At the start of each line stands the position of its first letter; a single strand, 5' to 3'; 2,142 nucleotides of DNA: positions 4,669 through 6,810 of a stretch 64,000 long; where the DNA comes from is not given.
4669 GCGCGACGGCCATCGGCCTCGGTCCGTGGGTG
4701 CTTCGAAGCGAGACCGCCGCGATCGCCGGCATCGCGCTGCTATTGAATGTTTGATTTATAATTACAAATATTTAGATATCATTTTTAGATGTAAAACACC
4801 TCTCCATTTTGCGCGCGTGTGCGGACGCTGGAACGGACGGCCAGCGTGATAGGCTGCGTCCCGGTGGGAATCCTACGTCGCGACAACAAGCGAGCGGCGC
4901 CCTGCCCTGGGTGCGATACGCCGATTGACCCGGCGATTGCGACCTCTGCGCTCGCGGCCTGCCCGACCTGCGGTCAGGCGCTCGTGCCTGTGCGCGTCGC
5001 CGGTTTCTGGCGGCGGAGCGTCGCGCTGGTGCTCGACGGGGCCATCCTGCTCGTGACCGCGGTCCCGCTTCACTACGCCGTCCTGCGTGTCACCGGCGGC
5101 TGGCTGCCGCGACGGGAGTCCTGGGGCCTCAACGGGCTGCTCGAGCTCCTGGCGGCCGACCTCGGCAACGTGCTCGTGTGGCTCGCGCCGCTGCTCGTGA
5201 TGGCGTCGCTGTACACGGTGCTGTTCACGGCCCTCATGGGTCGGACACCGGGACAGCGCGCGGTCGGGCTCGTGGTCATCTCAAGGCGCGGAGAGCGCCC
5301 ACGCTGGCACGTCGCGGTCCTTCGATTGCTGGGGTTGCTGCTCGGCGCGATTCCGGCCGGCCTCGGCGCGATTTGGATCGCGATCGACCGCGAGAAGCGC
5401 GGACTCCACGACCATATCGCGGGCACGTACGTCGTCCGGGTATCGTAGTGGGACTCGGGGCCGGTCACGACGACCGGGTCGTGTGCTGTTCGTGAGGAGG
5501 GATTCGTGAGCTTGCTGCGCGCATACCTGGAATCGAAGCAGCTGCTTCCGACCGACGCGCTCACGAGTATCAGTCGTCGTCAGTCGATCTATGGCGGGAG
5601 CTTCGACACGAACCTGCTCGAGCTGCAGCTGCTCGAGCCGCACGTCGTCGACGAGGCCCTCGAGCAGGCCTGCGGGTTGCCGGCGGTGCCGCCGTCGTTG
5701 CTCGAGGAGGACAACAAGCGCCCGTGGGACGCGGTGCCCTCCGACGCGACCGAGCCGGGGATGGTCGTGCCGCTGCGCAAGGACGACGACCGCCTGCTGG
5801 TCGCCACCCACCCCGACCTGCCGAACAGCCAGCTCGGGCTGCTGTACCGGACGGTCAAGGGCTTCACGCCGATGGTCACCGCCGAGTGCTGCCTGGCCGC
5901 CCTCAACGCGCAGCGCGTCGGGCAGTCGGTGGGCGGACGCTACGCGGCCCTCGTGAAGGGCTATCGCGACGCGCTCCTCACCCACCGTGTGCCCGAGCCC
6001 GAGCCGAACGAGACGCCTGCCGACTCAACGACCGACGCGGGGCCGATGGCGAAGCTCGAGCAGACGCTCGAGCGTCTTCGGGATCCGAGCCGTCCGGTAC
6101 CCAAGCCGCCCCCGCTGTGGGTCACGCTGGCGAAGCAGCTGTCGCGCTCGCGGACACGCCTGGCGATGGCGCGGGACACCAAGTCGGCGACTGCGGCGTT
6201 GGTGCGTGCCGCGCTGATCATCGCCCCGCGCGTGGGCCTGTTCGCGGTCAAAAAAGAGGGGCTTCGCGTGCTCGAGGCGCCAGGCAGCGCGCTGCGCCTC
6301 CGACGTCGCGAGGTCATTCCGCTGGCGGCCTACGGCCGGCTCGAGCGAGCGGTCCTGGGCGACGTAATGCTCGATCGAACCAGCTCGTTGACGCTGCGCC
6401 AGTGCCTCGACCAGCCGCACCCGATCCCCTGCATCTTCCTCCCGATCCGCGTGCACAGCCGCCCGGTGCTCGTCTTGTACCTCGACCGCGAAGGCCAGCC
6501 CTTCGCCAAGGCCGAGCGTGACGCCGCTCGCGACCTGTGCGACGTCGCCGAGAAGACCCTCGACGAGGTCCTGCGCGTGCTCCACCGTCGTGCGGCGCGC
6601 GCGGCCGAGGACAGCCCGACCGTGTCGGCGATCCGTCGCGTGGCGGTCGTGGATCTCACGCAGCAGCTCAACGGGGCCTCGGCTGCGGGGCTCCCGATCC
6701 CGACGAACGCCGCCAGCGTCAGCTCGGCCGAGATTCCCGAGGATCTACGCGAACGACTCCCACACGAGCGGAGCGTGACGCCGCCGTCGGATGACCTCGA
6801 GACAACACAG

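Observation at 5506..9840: An MshEN-like (possible c-di-GMP-binding) N-domain fused to HEAT repeats sits next to a divergently encoded FHA-like TM-VWA membrane protein and an RDD protein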

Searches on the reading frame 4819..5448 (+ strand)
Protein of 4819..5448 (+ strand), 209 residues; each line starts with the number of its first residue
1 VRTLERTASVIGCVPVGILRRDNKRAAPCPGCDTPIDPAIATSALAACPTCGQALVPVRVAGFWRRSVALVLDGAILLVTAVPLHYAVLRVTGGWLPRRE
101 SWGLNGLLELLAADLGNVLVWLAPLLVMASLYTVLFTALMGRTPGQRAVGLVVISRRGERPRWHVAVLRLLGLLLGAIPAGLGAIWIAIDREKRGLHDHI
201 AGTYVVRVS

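Call 3: search_protein_families(library=pfam, proteins=[window:4819-5448:+], max_evalue=1)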
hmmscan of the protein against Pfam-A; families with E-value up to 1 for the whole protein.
window:4819-5448:+ (209 aa): 10 families
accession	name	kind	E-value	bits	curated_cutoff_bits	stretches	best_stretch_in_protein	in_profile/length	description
PF06271.18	RDD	-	1.4e-22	80.9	24.1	1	60-202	1-137/137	RDD family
PF25207.1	DUF7837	-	0.022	15.2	27.8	0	24-38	31-46/47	Domain of unknown function (DUF7837)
PF13453.11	Zn_ribbon_TFIIB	-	0.024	14.5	22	1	48-63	2-17/41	Transcription factor zinc-finger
PF12773.13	DZR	-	0.09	13.4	27.3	1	24-55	10-34/45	Double zinc ribbon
PF14690.11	Zn_ribbon_ISL3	-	0.12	13.2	25.5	1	46-68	3-23/47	zinc-finger of transposase IS204/IS1001/IS1096/IS1165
PF24460.1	DUF7575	-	0.17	11.7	28.5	0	46-55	4-13/28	Domain of unknown function (DUF7575)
PF24029.1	DUF7340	-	0.29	11.4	27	0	46-71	7-33/62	Domain of unknown function (DUF7340)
PF14369.11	Zn_ribbon_19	-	0.3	11.7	30.8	1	32-53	8-29/35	zinc-ribbon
PF24292.1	DUF7479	-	0.35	11.4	27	1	44-61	29-46/60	Domain of unknown function (DUF7479)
PF09723.15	Zn_ribbon_8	-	0.7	10.4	34.4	0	29-54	8-36/41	Zinc ribbon domain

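Call 4: search_protein_families(library=ncbifam, proteins=[window:4819-5448:+], max_evalue=1)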
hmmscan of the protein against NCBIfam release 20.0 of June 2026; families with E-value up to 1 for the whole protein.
window:4819-5448:+ (209 aa): 3 families
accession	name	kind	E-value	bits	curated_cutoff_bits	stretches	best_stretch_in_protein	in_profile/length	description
TIGR00155.1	pqiA_fam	subfamily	0.031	13.4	260.35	1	26-130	215-313/403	PqiA/YebS family transporter subunit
NF045645.1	DVU_1557_fam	equivalog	0.54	10.5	60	0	44-61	29-46/60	DVU_1557 family redox protein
TIGR02605.1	CxxC_CxxC_SSSS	subfamily_domain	0.99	9.5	31.3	0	29-54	8-35/52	FmdB family zinc ribbon protein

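Call 83: search_protein_families(library=padloc, proteins=[window:4819-5448:+], max_evalue=0.01)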
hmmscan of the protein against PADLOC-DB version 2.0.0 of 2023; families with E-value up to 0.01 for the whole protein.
window:4819-5448:+ (209 aa): 1 family
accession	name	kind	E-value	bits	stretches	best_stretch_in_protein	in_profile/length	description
PDLC04051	PD-T4-6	-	0.00038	17.5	1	122-207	384-472/476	-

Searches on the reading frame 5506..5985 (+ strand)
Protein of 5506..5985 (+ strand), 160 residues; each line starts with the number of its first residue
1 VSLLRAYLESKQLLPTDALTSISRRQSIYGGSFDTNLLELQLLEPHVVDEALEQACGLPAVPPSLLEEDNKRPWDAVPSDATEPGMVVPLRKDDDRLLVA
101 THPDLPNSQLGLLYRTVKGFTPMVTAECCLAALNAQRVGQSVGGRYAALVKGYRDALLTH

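Call 21: search_solved_structures(query=A2, max_evalue=10, show_alignments=4)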
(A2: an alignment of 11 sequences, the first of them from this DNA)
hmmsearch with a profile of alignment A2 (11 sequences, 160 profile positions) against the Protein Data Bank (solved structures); distinct sequences matched with E-value up to 10: 20.
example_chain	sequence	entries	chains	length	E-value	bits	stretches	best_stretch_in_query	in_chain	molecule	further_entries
6f8l_G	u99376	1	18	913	1.3e-16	64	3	5-137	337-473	Type IV pilus assembly protein PilF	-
3jc8_Ba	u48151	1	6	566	2.3e-12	50.1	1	3-148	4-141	Type IV-A pilus assembly ATPase PilB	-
5zfr_A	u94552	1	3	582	1.8e-10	44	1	2-133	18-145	Type IV pilus biogenesis ATPase PilB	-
6ejf_G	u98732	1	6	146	3e-10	43.3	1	5-134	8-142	Type IV pilus assembly protein PilF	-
6olj_C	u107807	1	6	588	1.9e-09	40.7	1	2-132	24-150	Type IV pilus biogenesis ATPase PilB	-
5tsg_B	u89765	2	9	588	1.9e-09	40.7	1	2-132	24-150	Type IV pilus biogenesis ATPase PilB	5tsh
9g1w_A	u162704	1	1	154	1.7e-06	31.1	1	4-110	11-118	Type IV pilus assembly ATPase PilB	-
5htl_A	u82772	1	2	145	1.2e-05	28.4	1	3-116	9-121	MSHA biogenesis protein MshE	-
7lko_B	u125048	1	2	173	0.0012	21.9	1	38-119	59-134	Pilus biogenesis protein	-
7lkm_A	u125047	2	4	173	0.0062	19.5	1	39-119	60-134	Pilus biogenesis protein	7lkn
6ejf_J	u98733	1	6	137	0.092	15.7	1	4-113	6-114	Type IV pilus assembly protein PilF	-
8pfa_A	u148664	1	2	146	0.093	15.7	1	4-113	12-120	c-di-GMP binding domain of the ATPase enzyme PilF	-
8pe0_A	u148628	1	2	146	0.094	15.7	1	4-113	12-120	c-di-GMP binding domain of the ATPase enzyme PilF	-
8pdk_A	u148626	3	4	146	0.11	15.4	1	4-113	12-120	c-di-GMP binding domain of the ATPase enzyme PilF | ATP-binding motif-containing protein pilF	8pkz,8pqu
9glg_A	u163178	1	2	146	0.14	15.1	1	4-113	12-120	ATP-binding motif-containing protein pilF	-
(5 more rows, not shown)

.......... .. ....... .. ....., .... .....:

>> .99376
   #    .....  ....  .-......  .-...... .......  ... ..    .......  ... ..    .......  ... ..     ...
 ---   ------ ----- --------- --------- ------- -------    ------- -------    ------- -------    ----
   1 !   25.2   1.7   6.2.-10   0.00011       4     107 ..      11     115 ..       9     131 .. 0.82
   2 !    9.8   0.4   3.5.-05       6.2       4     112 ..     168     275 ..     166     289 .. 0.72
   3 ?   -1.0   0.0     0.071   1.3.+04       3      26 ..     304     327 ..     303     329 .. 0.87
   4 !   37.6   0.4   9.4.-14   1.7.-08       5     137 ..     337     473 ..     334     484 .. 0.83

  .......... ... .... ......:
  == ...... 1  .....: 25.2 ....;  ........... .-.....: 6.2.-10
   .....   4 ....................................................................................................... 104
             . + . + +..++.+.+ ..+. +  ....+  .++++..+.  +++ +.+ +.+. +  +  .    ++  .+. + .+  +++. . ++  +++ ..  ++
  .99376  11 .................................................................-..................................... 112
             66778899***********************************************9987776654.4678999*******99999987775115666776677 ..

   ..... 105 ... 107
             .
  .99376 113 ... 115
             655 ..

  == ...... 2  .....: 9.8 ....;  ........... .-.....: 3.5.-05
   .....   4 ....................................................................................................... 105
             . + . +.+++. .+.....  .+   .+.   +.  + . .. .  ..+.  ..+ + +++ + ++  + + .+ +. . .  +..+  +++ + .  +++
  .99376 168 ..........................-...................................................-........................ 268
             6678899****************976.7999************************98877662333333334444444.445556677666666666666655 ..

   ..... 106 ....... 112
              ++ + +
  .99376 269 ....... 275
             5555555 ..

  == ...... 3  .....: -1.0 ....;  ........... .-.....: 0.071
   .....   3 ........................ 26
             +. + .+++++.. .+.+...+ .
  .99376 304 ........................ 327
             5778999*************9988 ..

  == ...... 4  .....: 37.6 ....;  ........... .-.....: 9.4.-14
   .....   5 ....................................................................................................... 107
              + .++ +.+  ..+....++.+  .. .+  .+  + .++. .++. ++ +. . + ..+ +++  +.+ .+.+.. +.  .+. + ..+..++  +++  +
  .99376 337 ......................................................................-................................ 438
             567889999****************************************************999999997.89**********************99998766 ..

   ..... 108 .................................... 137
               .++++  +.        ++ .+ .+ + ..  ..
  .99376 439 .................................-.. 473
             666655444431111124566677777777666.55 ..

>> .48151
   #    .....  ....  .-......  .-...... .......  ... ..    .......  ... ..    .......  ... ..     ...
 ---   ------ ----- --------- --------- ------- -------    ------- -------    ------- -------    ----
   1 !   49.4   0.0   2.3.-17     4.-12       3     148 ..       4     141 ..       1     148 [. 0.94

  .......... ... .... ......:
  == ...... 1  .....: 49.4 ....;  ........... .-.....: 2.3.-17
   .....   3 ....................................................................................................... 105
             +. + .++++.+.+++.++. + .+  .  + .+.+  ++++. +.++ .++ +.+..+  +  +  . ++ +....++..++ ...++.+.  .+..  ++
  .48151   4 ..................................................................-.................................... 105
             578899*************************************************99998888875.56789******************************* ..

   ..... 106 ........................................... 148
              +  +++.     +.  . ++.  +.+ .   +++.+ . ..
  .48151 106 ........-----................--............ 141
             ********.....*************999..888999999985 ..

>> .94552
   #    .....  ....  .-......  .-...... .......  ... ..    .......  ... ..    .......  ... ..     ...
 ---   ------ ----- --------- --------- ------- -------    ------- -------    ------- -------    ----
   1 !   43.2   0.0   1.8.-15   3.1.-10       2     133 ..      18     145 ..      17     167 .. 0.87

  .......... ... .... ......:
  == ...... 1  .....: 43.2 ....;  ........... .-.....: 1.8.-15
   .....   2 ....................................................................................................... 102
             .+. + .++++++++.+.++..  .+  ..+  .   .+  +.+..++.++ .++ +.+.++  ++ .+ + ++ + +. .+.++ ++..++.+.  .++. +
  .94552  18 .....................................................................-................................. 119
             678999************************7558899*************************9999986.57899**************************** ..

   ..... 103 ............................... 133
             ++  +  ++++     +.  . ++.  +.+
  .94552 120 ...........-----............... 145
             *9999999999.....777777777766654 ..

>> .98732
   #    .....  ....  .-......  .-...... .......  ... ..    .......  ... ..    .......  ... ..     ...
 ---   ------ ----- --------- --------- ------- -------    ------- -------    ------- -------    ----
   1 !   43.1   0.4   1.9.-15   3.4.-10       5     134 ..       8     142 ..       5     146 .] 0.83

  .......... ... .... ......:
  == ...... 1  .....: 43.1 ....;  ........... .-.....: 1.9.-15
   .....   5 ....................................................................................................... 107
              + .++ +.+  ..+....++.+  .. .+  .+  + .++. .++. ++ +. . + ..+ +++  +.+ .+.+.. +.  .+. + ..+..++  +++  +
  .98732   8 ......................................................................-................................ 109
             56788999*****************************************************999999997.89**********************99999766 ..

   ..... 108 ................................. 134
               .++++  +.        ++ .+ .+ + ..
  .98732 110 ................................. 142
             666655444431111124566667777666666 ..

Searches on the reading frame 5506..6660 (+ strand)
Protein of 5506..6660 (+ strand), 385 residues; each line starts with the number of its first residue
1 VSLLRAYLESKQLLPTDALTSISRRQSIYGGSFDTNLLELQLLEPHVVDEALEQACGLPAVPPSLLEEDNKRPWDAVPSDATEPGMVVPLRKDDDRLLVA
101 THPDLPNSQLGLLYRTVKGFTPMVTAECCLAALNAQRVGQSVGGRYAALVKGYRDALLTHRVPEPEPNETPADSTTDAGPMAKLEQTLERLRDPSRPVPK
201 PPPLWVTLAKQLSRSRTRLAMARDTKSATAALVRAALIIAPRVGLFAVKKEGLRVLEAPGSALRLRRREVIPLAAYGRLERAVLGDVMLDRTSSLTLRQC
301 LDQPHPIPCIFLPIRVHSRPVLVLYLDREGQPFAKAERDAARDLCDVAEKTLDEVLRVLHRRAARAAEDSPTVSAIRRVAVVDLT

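Call 46: predict_structure(alignment_id=A4)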
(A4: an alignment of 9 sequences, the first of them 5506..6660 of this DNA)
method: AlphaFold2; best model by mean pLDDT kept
length: 385 residues; sequences in the alignment: 9
mean_pLDDT: 65.5   pTM: 0.46
mean pLDDT of the five models: 65.5, 65.3, 60.6, 60.3, 59.1
residues with pLDDT >= 90: 45; 70-90: 143; 50-70: 82; < 50: 115
segments of 3 or more residues with pLDDT < 50: 59-74, 82-85, 102-104, 118-184, 191-193, 196-200, 370-385
pLDDT, mean of each block of 10 residues (from residue 1): 80 89 71 69 73 64 43 53 51 57 53 54 39 35 35 39 35 38 51 48 65 86 87 88 87 77 60 87 89 81 84 91 89 90 94 84 58 32 31
secondary structure, 60 per line:
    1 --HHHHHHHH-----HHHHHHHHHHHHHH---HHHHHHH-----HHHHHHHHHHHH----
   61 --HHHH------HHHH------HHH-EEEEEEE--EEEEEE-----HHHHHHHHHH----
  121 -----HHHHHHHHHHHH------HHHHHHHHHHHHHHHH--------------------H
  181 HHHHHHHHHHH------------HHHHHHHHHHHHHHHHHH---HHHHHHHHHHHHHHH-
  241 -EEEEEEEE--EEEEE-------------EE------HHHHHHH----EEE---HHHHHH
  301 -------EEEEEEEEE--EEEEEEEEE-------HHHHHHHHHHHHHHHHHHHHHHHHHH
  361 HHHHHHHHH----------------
elements in order: H3-10 H16-29 H33-39 H45-56 H63-66 H73-76 E87-93 E96-101 H107-116 H126-137 H144-159 H180-191 H204-221 H225-239 E242-249 E252-256 H278-284 E289-291 H295-300 E308-316 E319-327 H335-369

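Call 50: fold_search(model_id=the predicted structure, library=pdb)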
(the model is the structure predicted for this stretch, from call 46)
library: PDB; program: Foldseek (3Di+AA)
matches with E <= 10: 556; with E <= 0.001: 22
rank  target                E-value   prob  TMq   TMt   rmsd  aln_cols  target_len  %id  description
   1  1mc0                  1.4e-04  1.00  0.26  0.29  22.7       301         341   13  Regulatory Segment of Mouse 3',5'-Cyclic Nucleotide Phosphodiesterase 2A, Containing the GAF A and GAF B Domains (released 2002-10-02)
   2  8w26                  2.0e-04  1.00  0.30  0.31   6.7       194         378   16  X-ray crystal structure of the GAF-PHY domains of SyB-Cph1 (released 2024-05-22)
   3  3oov_A                3.0e-04  1.00  0.31  0.66   3.8       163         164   16  Crystal structure of a methyl-accepting chemotaxis protein, residues 122 to 287 (released 2010-09-08)
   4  5w10_D                3.1e-04  1.00  0.29  0.55   5.0       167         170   14  Lcd1 GAF domain in complex with cAMP ligand (released 2017-06-28)
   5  8u62_A                3.5e-04  1.00  0.34  0.27   4.5       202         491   13  Cryo-EM structure of PsBphP in Pfr state, Dimer of Dimers FL (released 2024-08-21)
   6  8u63_A                3.5e-04  1.00  0.33  0.27   4.6       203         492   12  Cryo-EM structure of PsBphP in Pfr state, Dimer of Dimers PSM only (released 2024-08-21)
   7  3oov_B                3.9e-04  1.00  0.31  0.65   4.1       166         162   17  Crystal structure of a methyl-accepting chemotaxis protein, residues 122 to 287 (released 2010-09-08)
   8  3ci6_B                3.9e-04  1.00  0.30  0.63   6.1       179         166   11  Crystal structure of the GAF domain from Acinetobacter phosphoenolpyruvate-protein phosphotransferase (released 2008-05-13)
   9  6ob8_A                4.2e-04  1.00  0.28  0.34  10.3       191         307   14  Crystal structure of a dual sensor histidine kinase in green light illuminated state (released 2019-09-18)
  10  3lfv_A                4.4e-04  1.00  0.30  0.30  21.8       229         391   14  crystal structure of unliganded PDE5A GAF domain (released 2010-09-22)
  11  6ob8_B                4.9e-04  1.00  0.33  0.40   8.6       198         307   13  Crystal structure of a dual sensor histidine kinase in green light illuminated state (released 2019-09-18)
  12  9euy_A                5.2e-04  1.00  0.32  0.25   8.2       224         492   13  Cryo-EM structure of the full-length Pseudomonas aeruginosa bacteriophytochrome in its Pfr state (released 2024-09-04)
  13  5h1a_B                5.2e-04  1.00  0.21  0.31  17.3       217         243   12  Crystal structure of an IclR homolog from Microbacterium sp. strain HM58-2 (released 2017-01-18)
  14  5c5k_B                5.5e-04  1.00  0.29  0.23  10.3       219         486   14  Structure of the Pfr form of a canonical phytochrome (released 2016-02-17)
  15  6oap_B                5.5e-04  1.00  0.28  0.34  10.3       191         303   12  Crystal structure of a dual sensor histidine kinase in the green-light absorbing Pg state (released 2019-09-18)
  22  9g1w_MODEL_1_A        9.3e-04  1.00  0.17  0.35  12.3       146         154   23  NMR solution structure of the Thermus thermophilus PilF-GSPIIA domain (released 2025-05-21)
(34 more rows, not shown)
